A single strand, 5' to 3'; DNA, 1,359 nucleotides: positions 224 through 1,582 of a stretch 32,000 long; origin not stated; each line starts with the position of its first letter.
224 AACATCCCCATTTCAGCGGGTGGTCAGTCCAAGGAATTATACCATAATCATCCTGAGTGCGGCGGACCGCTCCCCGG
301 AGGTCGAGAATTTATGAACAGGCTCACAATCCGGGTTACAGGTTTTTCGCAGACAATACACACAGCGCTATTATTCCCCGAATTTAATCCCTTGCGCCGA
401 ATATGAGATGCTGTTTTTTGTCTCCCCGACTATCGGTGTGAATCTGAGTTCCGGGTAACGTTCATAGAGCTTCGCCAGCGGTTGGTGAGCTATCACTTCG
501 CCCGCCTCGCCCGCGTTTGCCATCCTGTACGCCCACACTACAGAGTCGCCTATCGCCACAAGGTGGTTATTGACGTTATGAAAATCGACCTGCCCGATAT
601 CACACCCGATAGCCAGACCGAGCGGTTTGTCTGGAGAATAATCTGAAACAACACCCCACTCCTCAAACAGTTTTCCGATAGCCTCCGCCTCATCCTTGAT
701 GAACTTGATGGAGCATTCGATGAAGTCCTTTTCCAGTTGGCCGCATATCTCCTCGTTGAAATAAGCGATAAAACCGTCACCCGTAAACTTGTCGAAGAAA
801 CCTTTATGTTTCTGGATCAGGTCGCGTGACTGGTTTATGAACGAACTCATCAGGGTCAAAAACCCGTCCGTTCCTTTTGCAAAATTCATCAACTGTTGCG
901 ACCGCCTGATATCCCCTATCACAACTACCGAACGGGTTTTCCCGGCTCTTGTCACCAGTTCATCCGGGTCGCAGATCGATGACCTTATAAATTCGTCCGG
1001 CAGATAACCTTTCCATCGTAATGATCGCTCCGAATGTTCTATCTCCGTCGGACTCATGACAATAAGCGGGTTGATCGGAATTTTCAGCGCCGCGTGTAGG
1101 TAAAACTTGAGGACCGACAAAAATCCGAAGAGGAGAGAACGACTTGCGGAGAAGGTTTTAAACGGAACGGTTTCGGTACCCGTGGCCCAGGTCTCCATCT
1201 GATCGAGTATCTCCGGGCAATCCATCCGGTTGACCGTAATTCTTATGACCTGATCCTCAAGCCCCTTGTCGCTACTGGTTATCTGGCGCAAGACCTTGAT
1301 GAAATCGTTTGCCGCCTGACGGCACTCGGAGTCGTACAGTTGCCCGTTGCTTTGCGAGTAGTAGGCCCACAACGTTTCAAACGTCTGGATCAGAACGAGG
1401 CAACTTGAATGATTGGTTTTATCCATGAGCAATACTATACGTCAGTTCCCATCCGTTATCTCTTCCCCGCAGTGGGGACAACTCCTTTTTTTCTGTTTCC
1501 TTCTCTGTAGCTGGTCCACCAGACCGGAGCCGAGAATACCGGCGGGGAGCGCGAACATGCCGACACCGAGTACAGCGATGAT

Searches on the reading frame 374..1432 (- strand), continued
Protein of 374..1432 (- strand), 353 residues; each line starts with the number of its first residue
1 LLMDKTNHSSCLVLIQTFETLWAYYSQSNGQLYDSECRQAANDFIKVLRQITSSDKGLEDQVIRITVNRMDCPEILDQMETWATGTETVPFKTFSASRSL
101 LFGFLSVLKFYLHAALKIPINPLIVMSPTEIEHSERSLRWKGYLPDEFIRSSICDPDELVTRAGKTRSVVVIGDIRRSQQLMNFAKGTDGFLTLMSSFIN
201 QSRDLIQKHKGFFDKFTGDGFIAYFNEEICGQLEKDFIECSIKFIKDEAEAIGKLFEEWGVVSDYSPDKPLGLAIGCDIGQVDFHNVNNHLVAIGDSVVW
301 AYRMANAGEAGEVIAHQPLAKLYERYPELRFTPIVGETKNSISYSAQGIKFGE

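Call 64: find_encoding_contigs(protein=P0012, flank=5000, max_places=2)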
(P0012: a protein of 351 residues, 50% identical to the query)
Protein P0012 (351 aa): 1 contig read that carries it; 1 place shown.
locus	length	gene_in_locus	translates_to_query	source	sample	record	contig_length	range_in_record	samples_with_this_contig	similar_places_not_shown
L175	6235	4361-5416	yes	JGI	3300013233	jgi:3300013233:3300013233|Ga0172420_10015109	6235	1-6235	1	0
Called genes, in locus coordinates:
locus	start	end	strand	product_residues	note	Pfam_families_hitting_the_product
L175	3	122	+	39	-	?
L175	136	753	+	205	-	PF13489:Methyltransf_23, PF01209:Ubie_methyltran, PF08241:Methyltransf_11, PF08242:Methyltransf_12, PF13649:Methyltransf_25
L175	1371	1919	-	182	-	-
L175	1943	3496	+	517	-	PF08668:HDOD (faint), PF12072:RNase_Y_N, PF00013:KH_1 (weak), PF01966:HD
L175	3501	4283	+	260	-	PF00149:Metallophos (weak), PF13277:YmdB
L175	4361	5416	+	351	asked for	-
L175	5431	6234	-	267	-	?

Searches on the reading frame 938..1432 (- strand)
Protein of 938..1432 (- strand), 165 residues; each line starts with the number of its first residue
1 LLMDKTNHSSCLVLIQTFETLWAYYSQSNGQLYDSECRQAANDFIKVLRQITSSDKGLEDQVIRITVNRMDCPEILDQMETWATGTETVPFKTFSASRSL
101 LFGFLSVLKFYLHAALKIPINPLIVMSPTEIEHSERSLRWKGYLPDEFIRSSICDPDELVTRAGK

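Call 51: predict_structure(alignment_id=A3)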
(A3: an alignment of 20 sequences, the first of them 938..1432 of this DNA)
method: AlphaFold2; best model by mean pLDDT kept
length: 165 residues; sequences in the alignment: 20
mean_pLDDT: 90.5   pTM: 0.73
mean pLDDT of the five models: 90.5, 89.8, 89.5, 88.7, 88.5
residues with pLDDT >= 90: 113; 70-90: 41; 50-70: 10; < 50: 1
segments of 3 or more residues with pLDDT < 50: none
pLDDT, mean of each block of 10 residues (from residue 1): 81 98 95 98 98 95 94 97 98 93 95 90 66 82 87 82 89
secondary structure, 60 per line:
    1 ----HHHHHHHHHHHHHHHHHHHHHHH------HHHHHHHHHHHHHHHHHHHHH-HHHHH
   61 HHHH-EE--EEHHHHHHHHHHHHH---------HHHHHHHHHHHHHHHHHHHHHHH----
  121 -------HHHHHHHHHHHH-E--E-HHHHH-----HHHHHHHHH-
elements in order: H5-27 H34-54 H56-64 H72-84 H94-116 H128-139 H146-150 H156-164

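Call 53: fold_search(model_id=the predicted structure, library=pdb)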
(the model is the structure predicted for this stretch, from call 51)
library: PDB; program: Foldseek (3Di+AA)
matches with E <= 10: 134; with E <= 0.001: 0
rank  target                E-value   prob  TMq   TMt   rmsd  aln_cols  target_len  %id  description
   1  2lfd_MODEL_1_A        6.9e-01  0.20  0.21  0.26  10.4       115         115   13  Solution NMR structure of Diiron protein in presence of 2 eq Zn2+, Northeast Structural Genomics Consortium Ta (released 2011-08-24)
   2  6vvt_F                9.7e-01  0.15  0.26  0.15  17.6       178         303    9  Crystal structure of a Mycobacterium smegmatis transcription initiation complex with Rifampicin-resistant RNA polymera (released 2020-10-21)
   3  7kin_F                1.0e+00  0.18  0.28  0.16  17.8       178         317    8  Mycobacterium tuberculosis WT RNAP transcription open promoter complex with WhiB7 promoter (released 2021-04-21)
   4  2lk4_MODEL_1_A        1.3e+00  0.28  0.31  0.35   8.0       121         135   14  Structural and mechanistic insights into the interaction between PAT Pyk2 and Paxillin LD motif (released 2012-10-10)
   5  6dg6_D                1.4e+00  0.66  0.38  0.56   4.2       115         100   10  Structure of a de novo designed Interleukin-2/Interleukin-15 mimetic (released 2019-01-16)
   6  6dg6_F                1.4e+00  0.63  0.37  0.55   4.2       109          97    9  Structure of a de novo designed Interleukin-2/Interleukin-15 mimetic (released 2019-01-16)
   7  9dm3_MODEL_1_A        1.4e+00  0.60  0.42  0.50   4.6       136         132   12  De novo design of proteins that bind naphthalenediimides, powerful photooxidants with tunable photophysical pr (released 2025-03-05)
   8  3v5y_B                1.4e+00  0.23  0.32  0.34  18.8       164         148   12  Structure of FBXL5 hemerythrin domain, P2(1) cell (released 2012-01-25)
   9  8jwd                  1.6e+00  0.87  0.46  0.59   4.9       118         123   14  Histidine kinase QseE sensor domain of Escherichia coli O157:H7 (released 2023-11-15)
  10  2huj                  1.7e+00  0.28  0.33  0.40   6.4       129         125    8  Crystal structure of a protein of uknown function (NP_471338.1) from Listeria innocua at 1.74 A resolution (released 2006-08-08)
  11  6dg5_A                1.9e+00  0.28  0.28  0.43   6.2       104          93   10  Structure of a de novo designed Interleukin-2/Interleukin-15 mimetic complex with IL-2Rb and IL-2Rg (released 2019-01-16)
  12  6dg6_A                2.0e+00  0.72  0.43  0.65   5.4       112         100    9  Structure of a de novo designed Interleukin-2/Interleukin-15 mimetic (released 2019-01-16)
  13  2awc                  2.0e+00  0.44  0.36  0.44   7.5       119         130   13  deoxy-DcrH-Hr (released 2006-08-15)
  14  6vvv_F                2.0e+00  0.07  0.19  0.13  16.9       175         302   10  Crystal structure of a Mycobacterium smegmatis transcription initiation complex with Rifampicin-resistant RNA polymera (released 2020-10-21)
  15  9had_C                2.1e+00  0.66  0.43  0.60   4.4       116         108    9  Der f 21 dust mite allergen with computationally designed DerF21_b10 binder (released 2024-12-18)
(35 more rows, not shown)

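Call 60: search_protein_representatives(alignment_id=A3)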
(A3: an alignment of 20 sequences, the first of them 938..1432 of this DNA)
Query: 20 sequences, 161 profile positions. Proteins with E-value up to 0.001 (for the whole library): 111; up to 1e-10: 82; up to 1e-30: 20. The best 111 are listed.
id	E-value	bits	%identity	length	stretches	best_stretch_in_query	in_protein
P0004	1.1e-55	204.4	-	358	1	6-160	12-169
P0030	1.4e-50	187.7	-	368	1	4-161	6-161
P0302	3.2e-49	183.3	-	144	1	1-144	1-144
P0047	8.9e-49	181.8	-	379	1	2-161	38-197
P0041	2.4e-46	173.9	-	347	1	2-161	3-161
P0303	2.4e-38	147.9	-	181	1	1-158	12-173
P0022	2.9e-38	147.7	-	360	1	6-161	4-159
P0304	2.5e-36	141.4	-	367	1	3-160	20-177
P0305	1.3e-35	139.1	-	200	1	2-160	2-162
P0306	1.6e-35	138.8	-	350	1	1-160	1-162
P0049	6.5e-35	136.8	-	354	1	2-160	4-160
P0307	1.9e-33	132.0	-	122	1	12-132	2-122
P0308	2.3e-33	131.8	-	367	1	5-157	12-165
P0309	3.4e-33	131.2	-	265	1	1-160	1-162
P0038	4.2e-33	130.9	-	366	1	2-160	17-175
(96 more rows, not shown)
